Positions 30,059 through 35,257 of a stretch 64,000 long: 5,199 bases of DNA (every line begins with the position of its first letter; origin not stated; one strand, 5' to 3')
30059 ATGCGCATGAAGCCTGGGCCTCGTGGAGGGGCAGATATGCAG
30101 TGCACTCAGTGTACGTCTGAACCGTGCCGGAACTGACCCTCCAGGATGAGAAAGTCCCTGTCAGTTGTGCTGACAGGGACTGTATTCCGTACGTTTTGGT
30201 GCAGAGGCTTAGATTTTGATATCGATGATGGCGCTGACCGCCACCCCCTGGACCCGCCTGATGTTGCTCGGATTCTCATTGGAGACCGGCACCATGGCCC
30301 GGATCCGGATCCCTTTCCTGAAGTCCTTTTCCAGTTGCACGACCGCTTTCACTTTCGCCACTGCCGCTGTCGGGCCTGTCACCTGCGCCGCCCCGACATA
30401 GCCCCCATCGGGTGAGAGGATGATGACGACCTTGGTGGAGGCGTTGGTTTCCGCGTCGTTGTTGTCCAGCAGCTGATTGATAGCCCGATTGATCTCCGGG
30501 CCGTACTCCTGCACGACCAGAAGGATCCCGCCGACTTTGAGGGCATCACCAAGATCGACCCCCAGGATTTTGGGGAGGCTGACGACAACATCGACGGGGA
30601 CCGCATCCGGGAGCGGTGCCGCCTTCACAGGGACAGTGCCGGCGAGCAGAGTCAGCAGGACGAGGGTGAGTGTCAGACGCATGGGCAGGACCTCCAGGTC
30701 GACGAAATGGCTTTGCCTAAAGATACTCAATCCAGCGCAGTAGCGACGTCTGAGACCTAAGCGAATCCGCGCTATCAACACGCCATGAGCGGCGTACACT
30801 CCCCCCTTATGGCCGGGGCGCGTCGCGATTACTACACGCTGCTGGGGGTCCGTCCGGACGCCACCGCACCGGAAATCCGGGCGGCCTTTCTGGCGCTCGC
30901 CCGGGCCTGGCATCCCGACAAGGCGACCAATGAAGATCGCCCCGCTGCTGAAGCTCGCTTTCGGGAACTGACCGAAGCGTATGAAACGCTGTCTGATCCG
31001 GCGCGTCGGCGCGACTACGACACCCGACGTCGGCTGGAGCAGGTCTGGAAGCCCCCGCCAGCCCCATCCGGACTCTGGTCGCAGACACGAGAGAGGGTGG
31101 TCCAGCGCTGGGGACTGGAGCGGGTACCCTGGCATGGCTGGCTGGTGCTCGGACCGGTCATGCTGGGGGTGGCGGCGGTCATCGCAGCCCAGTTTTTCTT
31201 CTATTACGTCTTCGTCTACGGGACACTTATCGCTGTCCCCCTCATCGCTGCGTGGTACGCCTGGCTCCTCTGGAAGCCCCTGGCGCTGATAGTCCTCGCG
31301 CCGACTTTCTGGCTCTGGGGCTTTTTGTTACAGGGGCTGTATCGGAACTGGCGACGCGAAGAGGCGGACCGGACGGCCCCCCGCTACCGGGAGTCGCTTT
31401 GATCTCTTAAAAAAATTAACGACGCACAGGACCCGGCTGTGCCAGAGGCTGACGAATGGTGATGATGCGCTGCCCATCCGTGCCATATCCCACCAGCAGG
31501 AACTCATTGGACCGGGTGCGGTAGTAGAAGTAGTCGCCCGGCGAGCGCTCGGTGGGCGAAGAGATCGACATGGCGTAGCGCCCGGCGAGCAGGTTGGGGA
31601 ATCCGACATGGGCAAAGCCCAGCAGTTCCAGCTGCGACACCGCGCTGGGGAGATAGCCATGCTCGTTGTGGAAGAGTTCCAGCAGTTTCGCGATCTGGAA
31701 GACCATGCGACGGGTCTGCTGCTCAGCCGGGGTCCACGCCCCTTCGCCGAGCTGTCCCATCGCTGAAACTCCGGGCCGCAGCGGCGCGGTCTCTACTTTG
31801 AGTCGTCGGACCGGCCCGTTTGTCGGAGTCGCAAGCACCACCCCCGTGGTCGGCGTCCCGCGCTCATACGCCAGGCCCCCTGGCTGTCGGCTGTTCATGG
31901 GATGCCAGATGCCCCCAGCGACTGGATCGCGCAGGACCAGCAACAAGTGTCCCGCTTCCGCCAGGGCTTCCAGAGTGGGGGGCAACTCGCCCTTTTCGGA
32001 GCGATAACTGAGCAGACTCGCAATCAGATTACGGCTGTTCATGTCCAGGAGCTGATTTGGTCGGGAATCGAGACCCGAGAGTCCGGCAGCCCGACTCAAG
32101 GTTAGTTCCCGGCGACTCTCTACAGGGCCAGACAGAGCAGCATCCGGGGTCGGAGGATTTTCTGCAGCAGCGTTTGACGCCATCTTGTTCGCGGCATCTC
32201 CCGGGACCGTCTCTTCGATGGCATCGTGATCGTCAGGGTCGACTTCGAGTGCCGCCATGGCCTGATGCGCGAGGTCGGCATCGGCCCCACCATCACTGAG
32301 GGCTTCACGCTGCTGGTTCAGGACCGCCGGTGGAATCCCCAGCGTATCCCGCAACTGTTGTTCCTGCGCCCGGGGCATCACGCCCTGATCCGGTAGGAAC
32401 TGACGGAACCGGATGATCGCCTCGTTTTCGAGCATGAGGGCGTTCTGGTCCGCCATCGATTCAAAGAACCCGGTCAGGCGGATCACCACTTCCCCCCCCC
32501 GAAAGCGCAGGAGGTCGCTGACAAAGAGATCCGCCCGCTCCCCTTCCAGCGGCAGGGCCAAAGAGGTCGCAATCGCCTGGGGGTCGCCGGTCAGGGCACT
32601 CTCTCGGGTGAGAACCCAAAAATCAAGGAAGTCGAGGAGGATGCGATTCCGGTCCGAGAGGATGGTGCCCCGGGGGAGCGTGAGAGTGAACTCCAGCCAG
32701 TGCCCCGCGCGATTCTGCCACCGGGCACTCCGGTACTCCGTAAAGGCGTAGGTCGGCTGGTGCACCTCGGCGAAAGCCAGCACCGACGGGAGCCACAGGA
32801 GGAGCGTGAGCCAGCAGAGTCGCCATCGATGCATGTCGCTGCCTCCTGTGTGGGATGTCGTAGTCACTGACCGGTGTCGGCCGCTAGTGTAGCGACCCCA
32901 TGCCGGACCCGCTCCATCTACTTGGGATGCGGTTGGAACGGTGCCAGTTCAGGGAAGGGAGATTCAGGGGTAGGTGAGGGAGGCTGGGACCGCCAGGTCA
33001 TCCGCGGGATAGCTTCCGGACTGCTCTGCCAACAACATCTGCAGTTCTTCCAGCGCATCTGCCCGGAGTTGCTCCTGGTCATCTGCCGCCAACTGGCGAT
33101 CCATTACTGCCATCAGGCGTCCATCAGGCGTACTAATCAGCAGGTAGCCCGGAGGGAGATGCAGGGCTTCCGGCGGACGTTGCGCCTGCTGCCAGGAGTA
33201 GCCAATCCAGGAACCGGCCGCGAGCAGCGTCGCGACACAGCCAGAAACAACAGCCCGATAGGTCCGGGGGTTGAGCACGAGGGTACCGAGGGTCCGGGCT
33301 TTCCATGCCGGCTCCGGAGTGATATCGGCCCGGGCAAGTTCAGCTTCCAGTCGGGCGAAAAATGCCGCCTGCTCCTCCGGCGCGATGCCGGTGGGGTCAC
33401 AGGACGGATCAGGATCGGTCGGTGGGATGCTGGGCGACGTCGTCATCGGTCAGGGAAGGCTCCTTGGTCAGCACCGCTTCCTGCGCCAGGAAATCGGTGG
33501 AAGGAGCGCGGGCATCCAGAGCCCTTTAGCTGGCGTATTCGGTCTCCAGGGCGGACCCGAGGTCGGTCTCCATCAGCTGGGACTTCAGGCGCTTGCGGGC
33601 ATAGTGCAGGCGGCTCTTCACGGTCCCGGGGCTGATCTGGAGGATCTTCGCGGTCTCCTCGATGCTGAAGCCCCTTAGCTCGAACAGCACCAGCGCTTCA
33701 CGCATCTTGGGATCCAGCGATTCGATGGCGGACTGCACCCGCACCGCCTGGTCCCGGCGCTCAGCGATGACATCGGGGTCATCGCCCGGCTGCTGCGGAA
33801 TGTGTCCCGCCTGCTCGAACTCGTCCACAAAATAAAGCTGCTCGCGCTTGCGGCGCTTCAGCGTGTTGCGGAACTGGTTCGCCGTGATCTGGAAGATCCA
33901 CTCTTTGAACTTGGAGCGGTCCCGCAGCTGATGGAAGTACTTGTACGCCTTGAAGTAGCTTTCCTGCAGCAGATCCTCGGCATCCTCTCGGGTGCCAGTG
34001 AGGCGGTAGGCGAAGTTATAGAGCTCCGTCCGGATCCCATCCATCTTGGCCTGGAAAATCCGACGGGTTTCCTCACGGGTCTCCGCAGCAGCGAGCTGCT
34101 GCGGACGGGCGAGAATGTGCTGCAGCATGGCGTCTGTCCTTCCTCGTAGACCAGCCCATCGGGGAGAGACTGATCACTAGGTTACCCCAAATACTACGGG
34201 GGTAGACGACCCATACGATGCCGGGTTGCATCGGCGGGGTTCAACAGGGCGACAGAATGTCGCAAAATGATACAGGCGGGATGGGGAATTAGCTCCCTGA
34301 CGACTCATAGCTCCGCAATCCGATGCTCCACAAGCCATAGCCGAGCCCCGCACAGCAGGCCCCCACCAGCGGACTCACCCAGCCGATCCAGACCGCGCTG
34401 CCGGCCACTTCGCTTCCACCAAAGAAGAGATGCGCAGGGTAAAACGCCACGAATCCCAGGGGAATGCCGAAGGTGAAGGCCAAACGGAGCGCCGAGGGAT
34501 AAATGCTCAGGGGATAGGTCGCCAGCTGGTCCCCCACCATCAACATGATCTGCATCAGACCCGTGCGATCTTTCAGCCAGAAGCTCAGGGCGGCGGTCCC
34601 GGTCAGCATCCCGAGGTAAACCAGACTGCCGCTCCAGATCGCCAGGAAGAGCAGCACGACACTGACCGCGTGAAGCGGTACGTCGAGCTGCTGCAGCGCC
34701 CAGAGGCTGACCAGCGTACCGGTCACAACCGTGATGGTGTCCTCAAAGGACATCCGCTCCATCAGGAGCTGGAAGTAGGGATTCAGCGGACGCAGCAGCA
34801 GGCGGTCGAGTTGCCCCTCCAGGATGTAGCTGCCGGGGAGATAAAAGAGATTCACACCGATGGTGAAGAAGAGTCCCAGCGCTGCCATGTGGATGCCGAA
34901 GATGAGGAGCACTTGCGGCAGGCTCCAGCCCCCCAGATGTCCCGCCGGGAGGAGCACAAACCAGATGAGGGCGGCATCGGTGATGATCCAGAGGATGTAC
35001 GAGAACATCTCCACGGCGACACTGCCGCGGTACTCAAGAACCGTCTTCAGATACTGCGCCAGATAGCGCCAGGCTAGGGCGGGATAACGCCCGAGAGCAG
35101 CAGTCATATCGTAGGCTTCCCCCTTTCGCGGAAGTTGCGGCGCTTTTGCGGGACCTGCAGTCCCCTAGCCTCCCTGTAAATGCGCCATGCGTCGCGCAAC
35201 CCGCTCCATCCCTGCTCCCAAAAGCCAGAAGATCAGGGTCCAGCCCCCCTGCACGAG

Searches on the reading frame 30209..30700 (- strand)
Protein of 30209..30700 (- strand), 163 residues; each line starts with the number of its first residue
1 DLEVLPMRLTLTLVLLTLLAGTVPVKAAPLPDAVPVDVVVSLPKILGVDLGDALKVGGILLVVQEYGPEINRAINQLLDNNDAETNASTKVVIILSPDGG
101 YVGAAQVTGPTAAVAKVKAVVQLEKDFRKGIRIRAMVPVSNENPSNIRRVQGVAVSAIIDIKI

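Call 54: search_protein_families(library=pfam, proteins=[window:30209-30700:-], max_evalue=0.01)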
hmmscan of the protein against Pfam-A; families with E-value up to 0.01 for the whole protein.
window:30209-30700:- (163 aa): 0 families

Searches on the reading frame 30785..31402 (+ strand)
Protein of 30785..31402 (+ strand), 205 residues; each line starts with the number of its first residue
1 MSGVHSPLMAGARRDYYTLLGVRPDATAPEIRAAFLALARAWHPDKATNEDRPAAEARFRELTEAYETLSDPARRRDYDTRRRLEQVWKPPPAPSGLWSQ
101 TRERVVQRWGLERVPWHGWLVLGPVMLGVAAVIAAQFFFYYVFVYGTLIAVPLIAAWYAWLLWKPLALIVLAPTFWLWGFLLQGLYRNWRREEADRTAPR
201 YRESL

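Call 8: search_protein_families(library=pfam, proteins=[window:30785-31402:+], max_evalue=0.01)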
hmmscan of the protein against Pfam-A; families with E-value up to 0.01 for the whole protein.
window:30785-31402:+ (205 aa): 1 family
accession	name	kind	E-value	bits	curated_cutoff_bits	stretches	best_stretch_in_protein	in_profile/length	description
PF00226.36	DnaJ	-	1.8e-21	76.4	27.8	1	15-79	1-63/63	DnaJ domain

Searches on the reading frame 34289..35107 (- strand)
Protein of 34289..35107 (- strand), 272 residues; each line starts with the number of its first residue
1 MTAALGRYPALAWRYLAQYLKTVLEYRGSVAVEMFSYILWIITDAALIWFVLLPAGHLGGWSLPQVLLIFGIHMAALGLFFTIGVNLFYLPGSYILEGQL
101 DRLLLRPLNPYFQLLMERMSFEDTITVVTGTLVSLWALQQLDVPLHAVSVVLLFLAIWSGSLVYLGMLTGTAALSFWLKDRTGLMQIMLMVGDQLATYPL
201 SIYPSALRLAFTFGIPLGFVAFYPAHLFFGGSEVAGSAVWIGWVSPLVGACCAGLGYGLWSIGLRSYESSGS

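Call 8: search_protein_families(library=pfam, proteins=[window:34289-35107:-], max_evalue=0.01)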
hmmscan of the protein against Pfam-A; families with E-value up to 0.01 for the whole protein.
window:34289-35107:- (272 aa): 1 family
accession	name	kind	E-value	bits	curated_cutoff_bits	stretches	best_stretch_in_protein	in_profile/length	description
PF06182.17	ABC2_membrane_6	-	7.1e-40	137.6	22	1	41-271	4-229/229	ABC-2 family transporter protein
